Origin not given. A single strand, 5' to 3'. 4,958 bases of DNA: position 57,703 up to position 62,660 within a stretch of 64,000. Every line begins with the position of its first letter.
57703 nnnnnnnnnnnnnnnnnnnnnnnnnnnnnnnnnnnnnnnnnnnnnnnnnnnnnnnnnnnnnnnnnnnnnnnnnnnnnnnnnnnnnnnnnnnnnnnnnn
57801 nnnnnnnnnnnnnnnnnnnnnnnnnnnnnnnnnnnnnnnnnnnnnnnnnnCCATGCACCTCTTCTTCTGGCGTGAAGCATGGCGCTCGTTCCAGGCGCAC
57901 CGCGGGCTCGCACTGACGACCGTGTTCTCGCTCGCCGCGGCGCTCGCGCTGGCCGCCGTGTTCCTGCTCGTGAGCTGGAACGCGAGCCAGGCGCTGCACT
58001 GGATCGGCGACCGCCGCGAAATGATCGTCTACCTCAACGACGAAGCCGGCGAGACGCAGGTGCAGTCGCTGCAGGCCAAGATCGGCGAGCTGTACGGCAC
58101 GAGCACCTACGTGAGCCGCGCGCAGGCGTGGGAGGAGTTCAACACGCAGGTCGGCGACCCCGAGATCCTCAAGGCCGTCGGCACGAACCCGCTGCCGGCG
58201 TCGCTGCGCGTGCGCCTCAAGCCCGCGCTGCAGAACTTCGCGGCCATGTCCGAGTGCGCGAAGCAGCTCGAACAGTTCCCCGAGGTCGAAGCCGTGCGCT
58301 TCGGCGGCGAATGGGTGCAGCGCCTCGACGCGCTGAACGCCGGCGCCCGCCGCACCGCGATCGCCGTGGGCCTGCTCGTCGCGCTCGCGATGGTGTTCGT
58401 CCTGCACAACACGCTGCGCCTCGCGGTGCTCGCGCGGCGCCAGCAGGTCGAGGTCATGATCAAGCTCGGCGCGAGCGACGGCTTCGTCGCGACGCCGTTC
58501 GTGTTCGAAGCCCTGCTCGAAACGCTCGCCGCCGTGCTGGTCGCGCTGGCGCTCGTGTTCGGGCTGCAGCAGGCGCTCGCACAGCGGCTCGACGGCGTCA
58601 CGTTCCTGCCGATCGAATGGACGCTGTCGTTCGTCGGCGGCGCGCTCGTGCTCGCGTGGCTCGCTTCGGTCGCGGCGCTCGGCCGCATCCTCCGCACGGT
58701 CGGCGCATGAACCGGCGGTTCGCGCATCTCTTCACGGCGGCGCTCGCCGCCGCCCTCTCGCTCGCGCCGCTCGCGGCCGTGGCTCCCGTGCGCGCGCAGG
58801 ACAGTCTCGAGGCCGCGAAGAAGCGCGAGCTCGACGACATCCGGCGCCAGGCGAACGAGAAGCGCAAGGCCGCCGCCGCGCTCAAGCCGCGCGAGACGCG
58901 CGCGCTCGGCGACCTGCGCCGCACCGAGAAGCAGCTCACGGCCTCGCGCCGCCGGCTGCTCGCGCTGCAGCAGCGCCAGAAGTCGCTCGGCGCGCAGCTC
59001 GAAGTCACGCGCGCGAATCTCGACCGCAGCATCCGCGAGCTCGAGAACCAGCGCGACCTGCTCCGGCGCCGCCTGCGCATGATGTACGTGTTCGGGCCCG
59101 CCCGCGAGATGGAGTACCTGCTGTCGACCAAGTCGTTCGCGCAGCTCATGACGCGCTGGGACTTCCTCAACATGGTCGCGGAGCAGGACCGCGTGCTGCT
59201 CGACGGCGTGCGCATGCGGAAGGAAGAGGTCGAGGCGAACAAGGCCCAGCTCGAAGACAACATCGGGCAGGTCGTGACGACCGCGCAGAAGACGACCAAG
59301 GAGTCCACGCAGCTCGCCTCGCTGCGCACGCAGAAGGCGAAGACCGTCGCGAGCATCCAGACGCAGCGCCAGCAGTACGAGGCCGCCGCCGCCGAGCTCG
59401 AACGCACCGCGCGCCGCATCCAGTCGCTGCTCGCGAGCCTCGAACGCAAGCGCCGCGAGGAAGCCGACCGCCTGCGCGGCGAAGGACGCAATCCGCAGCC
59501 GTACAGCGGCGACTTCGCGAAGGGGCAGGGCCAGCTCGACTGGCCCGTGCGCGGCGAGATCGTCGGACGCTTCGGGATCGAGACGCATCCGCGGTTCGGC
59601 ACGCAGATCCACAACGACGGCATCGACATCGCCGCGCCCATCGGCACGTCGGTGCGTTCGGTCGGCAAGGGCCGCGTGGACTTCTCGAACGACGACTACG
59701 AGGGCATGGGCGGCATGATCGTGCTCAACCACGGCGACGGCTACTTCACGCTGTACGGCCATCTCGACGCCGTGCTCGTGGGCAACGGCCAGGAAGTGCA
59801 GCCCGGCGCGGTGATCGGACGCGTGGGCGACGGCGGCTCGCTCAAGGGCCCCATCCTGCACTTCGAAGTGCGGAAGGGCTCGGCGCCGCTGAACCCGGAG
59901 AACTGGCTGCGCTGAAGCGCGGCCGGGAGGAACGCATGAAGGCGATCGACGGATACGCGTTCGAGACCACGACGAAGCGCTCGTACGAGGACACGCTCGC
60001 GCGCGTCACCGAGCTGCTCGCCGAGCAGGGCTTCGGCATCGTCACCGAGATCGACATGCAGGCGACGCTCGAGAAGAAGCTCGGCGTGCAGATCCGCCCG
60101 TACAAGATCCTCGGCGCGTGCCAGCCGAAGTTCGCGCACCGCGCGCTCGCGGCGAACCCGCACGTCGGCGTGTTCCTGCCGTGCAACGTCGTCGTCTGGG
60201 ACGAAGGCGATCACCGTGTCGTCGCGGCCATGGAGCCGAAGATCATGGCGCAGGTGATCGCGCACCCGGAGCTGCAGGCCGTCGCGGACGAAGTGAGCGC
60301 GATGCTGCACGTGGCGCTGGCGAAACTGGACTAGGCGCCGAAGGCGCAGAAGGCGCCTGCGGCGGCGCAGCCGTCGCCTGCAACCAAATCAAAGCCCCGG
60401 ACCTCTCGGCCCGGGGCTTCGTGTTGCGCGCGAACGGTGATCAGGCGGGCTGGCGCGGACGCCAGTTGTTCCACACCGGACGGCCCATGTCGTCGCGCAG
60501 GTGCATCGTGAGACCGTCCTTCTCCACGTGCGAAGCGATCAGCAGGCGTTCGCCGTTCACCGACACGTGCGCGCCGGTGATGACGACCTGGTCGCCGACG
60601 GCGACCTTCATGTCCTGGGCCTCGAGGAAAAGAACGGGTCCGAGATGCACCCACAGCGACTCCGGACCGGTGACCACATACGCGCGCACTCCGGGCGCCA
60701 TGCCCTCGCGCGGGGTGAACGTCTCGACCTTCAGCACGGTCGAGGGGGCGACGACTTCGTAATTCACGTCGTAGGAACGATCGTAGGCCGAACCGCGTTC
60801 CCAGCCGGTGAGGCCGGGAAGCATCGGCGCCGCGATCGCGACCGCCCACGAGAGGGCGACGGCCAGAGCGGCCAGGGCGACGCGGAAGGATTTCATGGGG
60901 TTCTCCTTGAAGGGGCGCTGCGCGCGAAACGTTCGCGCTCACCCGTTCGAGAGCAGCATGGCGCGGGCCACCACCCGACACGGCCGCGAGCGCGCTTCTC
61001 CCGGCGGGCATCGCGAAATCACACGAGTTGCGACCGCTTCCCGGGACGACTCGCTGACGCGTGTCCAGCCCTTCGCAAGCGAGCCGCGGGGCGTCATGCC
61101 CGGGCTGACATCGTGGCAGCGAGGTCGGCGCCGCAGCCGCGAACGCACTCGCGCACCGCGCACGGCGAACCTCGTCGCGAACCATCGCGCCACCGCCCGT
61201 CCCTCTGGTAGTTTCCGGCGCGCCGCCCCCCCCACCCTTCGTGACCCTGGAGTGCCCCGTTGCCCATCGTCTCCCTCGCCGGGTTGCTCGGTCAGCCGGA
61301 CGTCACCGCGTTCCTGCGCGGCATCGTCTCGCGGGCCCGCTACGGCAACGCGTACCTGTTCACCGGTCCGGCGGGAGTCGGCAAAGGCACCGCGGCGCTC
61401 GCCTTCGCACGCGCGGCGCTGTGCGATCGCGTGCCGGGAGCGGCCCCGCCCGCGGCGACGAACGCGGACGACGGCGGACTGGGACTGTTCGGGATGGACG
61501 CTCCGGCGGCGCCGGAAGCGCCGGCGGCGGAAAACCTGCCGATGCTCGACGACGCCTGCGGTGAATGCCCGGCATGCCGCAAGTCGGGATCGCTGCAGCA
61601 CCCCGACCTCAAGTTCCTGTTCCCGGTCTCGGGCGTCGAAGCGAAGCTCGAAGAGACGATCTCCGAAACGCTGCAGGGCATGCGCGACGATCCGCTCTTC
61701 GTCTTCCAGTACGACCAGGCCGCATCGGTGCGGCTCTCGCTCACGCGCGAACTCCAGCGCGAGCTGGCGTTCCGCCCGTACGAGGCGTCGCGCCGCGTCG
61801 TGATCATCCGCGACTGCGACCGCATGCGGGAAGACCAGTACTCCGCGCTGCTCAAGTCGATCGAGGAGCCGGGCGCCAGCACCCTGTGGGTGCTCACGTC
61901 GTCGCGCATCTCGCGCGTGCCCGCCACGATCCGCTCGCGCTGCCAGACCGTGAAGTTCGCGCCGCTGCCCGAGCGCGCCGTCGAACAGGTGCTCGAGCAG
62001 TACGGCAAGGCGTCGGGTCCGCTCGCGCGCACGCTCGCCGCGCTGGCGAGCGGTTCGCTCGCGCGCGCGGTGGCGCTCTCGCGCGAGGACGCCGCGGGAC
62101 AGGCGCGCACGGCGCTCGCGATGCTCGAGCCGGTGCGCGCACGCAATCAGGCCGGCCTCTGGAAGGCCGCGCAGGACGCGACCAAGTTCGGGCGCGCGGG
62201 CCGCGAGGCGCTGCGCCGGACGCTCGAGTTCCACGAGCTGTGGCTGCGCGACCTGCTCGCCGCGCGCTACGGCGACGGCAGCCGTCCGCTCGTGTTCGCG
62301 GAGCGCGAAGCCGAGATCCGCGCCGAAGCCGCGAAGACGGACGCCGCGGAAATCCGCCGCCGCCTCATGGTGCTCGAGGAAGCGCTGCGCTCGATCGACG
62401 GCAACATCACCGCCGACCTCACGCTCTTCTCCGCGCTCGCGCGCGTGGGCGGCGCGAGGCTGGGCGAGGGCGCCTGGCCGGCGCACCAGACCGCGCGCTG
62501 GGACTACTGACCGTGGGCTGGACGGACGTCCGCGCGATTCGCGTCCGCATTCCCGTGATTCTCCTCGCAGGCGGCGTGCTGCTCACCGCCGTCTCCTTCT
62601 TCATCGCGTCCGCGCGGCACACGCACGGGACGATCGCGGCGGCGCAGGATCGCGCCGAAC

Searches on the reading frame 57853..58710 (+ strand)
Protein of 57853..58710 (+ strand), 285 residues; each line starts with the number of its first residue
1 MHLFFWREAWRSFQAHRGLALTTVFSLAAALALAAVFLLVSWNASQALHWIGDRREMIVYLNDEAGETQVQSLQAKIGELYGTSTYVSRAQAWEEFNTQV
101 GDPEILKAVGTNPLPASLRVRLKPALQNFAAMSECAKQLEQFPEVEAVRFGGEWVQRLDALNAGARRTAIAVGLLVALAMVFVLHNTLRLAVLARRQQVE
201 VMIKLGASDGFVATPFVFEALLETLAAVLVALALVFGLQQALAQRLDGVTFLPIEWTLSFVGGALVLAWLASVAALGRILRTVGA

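Call 18: search_protein_families(library=pfam, proteins=[window:57853-58710:+])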
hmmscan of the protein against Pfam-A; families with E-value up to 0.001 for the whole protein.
window:57853-58710:+ (285 aa): 2 families
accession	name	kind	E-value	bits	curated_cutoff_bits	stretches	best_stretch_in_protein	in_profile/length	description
PF18075.7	FtsX_ECD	-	6.2e-17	62.4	23.5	1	56-148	2-96/96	FtsX extracellular domain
PF02687.27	FtsX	-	3.1e-10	40.6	25.5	1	171-281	2-117/120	FtsX-like permease C-terminal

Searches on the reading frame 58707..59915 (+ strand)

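Call 18: search_protein_families(library=pfam, proteins=[window:58707-59915:+])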
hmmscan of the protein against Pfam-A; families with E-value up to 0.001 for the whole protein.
window:58707-59915:+ (402 aa): 2 families
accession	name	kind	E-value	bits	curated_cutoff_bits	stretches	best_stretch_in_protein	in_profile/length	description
PF01551.29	Peptidase_M23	-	1.1e-27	96.5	28.7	1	303-397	3-96/96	Peptidase family M23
PF24568.1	CC_PcsB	-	8.2e-07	29.3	27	1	112-177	8-74/75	Peptidoglycan hydrolase PcsB, coiled-coil domain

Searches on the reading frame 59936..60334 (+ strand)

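Call 75: search_protein_families(library=pfam, proteins=[window:59936-60334:+], max_evalue=0.01)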
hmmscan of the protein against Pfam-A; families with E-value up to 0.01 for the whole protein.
window:59936-60334:+ (132 aa): 1 family
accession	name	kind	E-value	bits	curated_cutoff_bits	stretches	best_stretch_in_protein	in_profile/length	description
PF03625.19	DUF302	-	3.5e-25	88.1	23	1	39-101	1-63/63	Domain of unknown function DUF302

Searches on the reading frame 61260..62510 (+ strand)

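Call 18: search_protein_families(library=pfam, proteins=[window:61260-62510:+])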
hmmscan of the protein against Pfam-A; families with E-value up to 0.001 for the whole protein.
window:61260-62510:+ (416 aa): 2 families
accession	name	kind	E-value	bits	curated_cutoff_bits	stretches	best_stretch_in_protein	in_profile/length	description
PF13177.12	DNA_pol3_delta2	-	3.8e-35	121.7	27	2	98-236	52-160/161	DNA polymerase III, delta subunit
PF00004.35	AAA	-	0.00034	21.5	21.2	0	177-233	57-128/131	ATPase family associated with various cellular activities (AAA)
